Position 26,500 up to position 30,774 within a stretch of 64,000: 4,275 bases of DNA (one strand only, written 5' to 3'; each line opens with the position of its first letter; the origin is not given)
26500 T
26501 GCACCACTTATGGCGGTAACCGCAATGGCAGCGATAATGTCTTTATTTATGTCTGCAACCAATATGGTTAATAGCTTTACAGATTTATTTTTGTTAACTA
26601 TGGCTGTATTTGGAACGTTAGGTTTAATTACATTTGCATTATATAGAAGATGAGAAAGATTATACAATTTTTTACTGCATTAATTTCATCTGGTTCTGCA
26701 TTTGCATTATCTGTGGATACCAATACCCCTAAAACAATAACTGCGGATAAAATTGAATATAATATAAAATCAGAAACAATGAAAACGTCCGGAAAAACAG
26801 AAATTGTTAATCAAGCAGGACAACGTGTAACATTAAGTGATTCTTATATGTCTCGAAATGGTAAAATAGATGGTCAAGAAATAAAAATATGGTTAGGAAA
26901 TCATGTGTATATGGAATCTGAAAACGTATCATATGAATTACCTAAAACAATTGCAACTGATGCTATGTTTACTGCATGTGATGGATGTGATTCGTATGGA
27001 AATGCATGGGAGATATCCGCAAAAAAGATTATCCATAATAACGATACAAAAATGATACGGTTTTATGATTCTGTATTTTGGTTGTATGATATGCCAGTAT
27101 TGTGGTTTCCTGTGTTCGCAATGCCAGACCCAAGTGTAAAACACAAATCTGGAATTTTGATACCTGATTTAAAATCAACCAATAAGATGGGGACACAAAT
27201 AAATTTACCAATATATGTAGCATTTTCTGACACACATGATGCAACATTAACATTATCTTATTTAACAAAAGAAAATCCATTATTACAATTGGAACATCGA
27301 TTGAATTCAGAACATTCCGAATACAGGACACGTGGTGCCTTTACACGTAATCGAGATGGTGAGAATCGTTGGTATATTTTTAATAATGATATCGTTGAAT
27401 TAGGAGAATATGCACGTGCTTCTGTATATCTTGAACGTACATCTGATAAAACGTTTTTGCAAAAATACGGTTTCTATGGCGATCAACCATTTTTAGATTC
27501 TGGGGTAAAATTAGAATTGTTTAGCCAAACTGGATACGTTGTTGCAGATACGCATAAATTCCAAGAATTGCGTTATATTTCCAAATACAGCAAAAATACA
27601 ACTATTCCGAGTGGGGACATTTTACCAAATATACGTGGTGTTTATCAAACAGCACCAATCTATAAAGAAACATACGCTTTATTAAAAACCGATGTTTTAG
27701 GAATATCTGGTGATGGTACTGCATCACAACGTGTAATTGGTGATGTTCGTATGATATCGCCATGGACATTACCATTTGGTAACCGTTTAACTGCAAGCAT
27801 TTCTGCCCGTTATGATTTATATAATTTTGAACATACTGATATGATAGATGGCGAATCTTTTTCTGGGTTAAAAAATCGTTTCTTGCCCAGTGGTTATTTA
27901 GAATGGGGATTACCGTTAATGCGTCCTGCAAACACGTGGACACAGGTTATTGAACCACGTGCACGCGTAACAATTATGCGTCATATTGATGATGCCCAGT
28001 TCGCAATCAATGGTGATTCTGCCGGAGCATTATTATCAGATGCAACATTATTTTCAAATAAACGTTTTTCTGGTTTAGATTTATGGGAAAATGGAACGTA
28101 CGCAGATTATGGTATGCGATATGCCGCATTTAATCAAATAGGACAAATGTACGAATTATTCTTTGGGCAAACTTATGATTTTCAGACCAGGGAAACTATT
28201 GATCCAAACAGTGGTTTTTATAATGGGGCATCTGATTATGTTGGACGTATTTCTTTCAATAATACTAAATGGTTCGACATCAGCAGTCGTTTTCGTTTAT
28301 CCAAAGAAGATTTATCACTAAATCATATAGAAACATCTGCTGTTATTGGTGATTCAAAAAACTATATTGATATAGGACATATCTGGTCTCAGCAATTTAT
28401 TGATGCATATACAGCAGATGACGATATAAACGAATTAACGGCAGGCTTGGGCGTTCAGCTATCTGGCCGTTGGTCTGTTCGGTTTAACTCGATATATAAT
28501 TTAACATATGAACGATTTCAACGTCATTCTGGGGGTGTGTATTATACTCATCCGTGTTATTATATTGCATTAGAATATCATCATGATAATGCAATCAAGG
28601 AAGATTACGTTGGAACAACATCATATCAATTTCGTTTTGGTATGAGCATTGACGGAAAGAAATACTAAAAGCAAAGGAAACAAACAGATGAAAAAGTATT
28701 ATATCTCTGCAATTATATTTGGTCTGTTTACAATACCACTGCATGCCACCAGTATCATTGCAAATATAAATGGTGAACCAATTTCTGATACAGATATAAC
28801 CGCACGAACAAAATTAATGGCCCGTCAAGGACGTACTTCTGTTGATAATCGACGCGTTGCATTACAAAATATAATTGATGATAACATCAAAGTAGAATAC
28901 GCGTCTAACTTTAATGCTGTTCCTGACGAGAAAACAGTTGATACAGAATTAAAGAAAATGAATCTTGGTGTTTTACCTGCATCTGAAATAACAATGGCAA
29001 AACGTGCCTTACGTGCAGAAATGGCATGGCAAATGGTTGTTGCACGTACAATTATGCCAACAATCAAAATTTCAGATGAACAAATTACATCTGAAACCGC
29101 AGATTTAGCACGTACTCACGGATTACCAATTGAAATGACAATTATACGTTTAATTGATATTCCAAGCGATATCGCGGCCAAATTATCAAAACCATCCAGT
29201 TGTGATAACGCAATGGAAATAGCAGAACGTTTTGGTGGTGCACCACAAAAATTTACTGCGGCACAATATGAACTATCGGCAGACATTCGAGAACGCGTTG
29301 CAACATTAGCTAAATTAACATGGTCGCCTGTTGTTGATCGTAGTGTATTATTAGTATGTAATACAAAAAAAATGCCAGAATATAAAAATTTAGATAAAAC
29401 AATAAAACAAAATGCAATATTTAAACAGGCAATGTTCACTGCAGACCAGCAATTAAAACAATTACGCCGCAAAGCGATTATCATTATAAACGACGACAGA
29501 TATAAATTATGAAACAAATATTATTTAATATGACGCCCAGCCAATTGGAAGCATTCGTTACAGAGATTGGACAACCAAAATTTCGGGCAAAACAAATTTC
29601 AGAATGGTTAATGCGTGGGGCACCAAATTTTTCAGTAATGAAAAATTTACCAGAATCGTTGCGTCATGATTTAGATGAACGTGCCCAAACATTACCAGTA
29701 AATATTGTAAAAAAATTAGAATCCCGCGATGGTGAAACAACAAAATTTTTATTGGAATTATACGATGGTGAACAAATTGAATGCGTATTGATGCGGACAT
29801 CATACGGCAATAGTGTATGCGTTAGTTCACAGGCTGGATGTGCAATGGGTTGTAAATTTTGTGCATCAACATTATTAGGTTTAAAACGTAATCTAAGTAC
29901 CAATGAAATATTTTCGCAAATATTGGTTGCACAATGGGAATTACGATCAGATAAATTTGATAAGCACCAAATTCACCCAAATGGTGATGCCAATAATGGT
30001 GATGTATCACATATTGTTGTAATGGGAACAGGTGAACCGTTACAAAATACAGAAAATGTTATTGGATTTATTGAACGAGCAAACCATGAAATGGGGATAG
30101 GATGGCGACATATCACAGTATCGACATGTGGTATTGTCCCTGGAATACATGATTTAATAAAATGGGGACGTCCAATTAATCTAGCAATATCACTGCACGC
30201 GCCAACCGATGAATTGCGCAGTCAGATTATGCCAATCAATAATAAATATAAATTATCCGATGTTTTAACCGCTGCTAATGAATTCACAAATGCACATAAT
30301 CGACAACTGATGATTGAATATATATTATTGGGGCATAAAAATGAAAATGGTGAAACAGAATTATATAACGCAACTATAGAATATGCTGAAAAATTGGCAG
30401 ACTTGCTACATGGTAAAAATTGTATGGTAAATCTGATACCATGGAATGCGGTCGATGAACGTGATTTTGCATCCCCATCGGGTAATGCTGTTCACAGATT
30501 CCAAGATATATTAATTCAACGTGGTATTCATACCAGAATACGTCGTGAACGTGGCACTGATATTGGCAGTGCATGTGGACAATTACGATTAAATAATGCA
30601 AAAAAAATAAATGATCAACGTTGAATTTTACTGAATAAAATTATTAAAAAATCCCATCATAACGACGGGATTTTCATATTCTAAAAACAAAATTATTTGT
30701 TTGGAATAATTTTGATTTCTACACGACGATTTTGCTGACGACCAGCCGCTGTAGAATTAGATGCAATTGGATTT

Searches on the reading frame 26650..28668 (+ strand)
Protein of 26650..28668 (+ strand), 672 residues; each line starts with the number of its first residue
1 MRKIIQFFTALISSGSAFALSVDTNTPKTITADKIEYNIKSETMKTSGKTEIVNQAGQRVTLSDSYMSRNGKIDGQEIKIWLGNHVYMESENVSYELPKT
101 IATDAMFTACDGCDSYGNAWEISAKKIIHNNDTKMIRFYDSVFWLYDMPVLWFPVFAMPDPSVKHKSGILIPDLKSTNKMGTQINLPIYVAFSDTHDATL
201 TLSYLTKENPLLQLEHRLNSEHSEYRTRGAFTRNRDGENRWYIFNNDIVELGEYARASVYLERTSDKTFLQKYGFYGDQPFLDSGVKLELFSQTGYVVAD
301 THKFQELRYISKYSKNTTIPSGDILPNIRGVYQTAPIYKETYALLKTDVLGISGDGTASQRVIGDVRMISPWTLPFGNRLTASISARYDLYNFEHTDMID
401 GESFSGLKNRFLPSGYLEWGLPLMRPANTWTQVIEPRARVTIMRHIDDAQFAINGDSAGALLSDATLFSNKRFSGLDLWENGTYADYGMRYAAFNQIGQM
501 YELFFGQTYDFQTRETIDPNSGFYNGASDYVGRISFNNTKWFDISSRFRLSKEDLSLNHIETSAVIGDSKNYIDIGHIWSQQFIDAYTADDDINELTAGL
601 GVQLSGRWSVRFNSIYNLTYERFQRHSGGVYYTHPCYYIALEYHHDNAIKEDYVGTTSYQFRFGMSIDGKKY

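Call 20: search_protein_families(library=pfam, proteins=[window:26650-28668:+], max_evalue=0.001)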
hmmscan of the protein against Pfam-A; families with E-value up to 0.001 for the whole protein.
window:26650-28668:+ (672 aa): 1 family
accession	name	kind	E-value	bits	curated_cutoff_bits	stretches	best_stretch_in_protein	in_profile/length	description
PF04453.20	LptD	-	1.1e-37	130.8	22.4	1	238-608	1-384/384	LPS transport system D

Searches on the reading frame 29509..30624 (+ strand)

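Call 20: search_protein_families(library=pfam, proteins=[window:29509-30624:+], max_evalue=0.001)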
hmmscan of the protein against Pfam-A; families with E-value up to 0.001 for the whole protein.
window:29509-30624:+ (371 aa): 2 families
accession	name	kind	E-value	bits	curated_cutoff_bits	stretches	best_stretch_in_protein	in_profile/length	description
PF21016.3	RlmN_N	-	1.8e-12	47.3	24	1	5-60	3-59/60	Ribosomal RNA large subunit methyltransferase N-terminal domain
PF04055.27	Radical_SAM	-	1.9e-11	44.8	29.5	1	167-282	46-157/166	Radical SAM superfamily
